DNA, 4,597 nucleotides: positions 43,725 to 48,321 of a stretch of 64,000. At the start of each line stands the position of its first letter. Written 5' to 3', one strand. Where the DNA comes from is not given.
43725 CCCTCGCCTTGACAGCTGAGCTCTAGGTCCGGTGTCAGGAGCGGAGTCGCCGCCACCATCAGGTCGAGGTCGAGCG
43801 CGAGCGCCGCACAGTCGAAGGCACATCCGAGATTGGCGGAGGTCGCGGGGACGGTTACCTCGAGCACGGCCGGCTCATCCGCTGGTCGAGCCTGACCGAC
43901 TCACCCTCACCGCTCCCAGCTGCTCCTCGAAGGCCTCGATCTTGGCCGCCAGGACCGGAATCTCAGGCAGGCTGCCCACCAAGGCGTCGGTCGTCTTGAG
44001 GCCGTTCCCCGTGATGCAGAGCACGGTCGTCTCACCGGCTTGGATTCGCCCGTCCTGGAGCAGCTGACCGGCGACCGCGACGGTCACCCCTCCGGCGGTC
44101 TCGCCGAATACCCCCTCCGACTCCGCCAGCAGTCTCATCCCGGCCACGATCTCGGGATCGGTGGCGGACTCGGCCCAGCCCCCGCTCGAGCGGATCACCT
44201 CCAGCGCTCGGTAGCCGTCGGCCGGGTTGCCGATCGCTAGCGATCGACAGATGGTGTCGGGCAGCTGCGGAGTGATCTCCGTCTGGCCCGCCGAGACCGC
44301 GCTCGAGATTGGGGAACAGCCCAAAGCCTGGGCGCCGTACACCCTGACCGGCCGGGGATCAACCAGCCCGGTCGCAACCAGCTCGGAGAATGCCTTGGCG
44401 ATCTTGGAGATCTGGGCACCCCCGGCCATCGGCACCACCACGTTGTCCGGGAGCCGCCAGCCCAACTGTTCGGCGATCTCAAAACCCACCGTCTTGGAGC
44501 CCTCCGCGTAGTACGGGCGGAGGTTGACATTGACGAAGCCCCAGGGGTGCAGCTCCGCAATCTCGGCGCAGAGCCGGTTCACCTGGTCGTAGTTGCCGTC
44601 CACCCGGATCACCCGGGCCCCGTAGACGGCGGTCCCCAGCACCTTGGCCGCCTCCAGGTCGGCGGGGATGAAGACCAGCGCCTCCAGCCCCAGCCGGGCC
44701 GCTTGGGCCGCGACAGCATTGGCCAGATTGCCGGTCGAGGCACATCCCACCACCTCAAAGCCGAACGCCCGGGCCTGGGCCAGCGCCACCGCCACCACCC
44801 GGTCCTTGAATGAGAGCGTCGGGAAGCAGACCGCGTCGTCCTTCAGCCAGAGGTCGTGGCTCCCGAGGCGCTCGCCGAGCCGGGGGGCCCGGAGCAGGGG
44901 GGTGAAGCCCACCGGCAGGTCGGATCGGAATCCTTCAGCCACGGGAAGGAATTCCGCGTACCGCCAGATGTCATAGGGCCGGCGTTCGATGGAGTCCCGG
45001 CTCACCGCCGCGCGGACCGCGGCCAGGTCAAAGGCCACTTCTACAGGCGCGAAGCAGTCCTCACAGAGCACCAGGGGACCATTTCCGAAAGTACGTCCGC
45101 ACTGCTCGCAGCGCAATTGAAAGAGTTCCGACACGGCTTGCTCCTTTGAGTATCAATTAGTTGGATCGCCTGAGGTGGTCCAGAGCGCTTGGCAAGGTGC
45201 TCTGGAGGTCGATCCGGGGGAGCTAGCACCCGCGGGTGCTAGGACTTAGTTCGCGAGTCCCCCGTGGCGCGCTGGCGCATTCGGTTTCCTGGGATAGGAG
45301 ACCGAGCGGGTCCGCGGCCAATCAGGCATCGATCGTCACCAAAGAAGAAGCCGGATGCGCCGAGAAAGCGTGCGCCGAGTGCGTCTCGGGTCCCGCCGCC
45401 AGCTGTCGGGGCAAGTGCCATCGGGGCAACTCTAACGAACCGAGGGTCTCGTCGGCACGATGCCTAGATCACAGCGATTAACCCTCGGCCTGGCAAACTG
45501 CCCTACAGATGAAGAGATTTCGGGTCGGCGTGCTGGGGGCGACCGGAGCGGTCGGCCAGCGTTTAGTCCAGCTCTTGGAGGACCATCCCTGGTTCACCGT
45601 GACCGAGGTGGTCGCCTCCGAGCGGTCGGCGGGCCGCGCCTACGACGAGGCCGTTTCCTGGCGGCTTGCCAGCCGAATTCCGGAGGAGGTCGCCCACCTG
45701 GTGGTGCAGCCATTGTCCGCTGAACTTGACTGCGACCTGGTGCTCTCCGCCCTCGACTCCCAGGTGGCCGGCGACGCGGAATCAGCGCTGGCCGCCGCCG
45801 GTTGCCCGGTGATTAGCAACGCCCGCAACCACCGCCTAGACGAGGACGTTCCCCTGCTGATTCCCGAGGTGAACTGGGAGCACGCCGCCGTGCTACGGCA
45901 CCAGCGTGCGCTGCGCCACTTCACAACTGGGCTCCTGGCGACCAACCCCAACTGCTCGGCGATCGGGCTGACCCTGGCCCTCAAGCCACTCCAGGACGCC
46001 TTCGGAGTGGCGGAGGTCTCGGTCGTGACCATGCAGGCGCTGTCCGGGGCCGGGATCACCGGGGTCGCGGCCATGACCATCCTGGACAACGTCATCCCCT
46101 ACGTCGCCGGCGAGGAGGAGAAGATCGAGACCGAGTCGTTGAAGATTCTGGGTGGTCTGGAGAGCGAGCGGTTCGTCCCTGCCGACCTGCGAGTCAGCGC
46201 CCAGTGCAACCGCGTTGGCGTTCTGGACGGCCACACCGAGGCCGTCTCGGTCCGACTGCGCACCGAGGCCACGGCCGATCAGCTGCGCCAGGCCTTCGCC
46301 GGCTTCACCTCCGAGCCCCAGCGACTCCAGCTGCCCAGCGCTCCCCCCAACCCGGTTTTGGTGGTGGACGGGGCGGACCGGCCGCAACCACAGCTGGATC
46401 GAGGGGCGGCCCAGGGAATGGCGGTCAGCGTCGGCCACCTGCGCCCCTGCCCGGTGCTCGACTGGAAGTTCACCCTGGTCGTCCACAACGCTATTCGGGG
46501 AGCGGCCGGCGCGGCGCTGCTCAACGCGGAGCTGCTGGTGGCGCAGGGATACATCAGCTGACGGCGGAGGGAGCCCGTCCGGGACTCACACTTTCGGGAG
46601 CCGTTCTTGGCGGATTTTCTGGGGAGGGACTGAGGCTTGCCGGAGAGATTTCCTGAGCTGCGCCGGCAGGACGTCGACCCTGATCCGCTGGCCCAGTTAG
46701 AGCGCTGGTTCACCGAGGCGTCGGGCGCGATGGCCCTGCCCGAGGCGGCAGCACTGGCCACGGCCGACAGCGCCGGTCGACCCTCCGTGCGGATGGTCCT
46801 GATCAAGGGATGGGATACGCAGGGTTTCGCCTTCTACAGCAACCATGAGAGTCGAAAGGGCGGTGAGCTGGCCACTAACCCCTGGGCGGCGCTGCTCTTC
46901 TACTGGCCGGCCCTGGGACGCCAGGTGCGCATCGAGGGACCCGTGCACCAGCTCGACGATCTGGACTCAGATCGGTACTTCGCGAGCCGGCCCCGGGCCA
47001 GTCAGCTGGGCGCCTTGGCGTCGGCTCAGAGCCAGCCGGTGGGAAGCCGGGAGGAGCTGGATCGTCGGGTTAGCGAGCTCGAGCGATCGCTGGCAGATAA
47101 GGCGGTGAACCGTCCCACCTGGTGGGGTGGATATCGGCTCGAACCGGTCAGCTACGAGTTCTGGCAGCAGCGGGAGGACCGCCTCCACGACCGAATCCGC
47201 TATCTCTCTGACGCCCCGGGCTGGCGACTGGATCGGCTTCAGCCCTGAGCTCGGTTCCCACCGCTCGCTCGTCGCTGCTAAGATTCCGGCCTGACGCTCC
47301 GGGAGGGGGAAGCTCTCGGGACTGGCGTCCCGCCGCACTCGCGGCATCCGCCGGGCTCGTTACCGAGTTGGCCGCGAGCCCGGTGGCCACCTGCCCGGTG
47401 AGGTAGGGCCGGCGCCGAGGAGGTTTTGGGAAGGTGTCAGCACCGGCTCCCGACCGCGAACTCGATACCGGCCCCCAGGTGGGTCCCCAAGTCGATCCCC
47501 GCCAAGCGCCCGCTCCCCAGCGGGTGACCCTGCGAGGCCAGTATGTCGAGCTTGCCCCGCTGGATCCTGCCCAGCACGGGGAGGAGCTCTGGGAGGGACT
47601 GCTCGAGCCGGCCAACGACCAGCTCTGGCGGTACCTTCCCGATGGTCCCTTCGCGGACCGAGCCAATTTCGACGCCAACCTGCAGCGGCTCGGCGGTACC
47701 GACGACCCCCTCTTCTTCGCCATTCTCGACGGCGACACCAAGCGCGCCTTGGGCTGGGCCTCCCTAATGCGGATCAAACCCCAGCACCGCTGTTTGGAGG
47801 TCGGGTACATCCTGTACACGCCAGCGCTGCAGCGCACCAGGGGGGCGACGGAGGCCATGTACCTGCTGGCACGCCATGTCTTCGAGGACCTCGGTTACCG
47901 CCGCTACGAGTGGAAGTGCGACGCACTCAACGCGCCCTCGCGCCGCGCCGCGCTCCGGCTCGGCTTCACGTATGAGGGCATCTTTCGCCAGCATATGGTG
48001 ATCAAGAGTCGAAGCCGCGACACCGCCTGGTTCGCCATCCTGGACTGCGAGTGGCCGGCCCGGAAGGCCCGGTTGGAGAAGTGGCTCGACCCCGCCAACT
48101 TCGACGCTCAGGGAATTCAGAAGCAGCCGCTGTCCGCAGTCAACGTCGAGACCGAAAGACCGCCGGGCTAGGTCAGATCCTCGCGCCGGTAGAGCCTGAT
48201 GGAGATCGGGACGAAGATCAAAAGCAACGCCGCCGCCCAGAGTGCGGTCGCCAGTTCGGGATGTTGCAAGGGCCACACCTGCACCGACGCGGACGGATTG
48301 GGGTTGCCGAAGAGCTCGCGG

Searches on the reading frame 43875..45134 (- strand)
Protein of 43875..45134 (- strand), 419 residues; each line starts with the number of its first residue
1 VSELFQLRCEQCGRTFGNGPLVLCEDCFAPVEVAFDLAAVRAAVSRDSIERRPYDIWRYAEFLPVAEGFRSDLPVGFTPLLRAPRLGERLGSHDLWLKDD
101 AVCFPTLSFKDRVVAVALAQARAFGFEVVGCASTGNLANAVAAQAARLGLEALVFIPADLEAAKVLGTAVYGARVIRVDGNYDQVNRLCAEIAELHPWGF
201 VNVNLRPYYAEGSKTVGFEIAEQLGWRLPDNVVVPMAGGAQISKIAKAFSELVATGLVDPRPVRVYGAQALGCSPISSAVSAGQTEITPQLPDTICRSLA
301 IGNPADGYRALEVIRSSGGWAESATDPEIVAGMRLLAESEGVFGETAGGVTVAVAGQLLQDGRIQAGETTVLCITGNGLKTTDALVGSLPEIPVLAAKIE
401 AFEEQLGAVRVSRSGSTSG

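Call 39: search_protein_families(library=pfam, proteins=[window:43875-45134:-], max_evalue=0.0001)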
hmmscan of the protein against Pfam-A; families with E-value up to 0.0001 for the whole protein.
window:43875-45134:- (419 aa): 1 family
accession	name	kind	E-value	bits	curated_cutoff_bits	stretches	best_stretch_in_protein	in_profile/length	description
PF00291.31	PALP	-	1.3e-69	235.2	35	1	74-376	4-295/295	Pyridoxal-phosphate dependent enzyme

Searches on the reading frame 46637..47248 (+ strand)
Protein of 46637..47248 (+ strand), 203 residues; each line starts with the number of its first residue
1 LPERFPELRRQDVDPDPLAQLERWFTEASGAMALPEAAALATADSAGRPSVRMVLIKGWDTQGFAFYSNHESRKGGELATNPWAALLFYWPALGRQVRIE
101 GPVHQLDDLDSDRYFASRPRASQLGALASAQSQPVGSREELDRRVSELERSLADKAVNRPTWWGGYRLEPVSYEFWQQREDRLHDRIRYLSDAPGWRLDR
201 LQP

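Call 39: search_protein_families(library=pfam, proteins=[window:46637-47248:+], max_evalue=0.0001)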
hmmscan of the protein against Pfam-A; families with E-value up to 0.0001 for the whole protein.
window:46637-47248:+ (203 aa): 3 families
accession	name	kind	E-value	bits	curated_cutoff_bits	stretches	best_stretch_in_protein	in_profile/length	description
PF01243.27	PNPOx_N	-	7.9e-24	84.8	28.1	1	35-148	12-116/120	Pyridoxamine 5'-phosphate oxidase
PF10590.14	PNP_phzG_C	-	1.3e-17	63.9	27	1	163-203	1-42/42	Pyridoxine 5'-phosphate oxidase C-terminal dimerisation region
PF12766.13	Pyridox_oxase_2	-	5.7e-07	30.5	26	1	36-104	22-97/100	Pyridoxamine 5'-phosphate oxidase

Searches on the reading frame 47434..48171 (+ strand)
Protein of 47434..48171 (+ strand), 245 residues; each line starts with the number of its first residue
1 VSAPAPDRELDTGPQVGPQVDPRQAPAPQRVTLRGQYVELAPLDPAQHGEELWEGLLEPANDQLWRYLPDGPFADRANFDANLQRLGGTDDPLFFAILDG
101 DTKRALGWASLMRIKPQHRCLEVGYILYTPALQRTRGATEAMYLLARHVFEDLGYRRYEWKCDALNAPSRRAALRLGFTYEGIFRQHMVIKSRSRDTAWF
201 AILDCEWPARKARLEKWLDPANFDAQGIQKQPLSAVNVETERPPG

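Call 39: search_protein_families(library=pfam, proteins=[window:47434-48171:+], max_evalue=0.0001)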
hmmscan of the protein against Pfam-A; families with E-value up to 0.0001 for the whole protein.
window:47434-48171:+ (245 aa): 2 families
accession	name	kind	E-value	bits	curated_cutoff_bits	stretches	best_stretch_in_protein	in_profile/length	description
PF13302.13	Acetyltransf_3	-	6.7e-17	62.9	25.4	1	60-179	20-138/138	Acetyltransferase (GNAT) domain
PF00583.31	Acetyltransf_1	-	1.5e-07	32.1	20.7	1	78-178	20-116/116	Acetyltransferase (GNAT) family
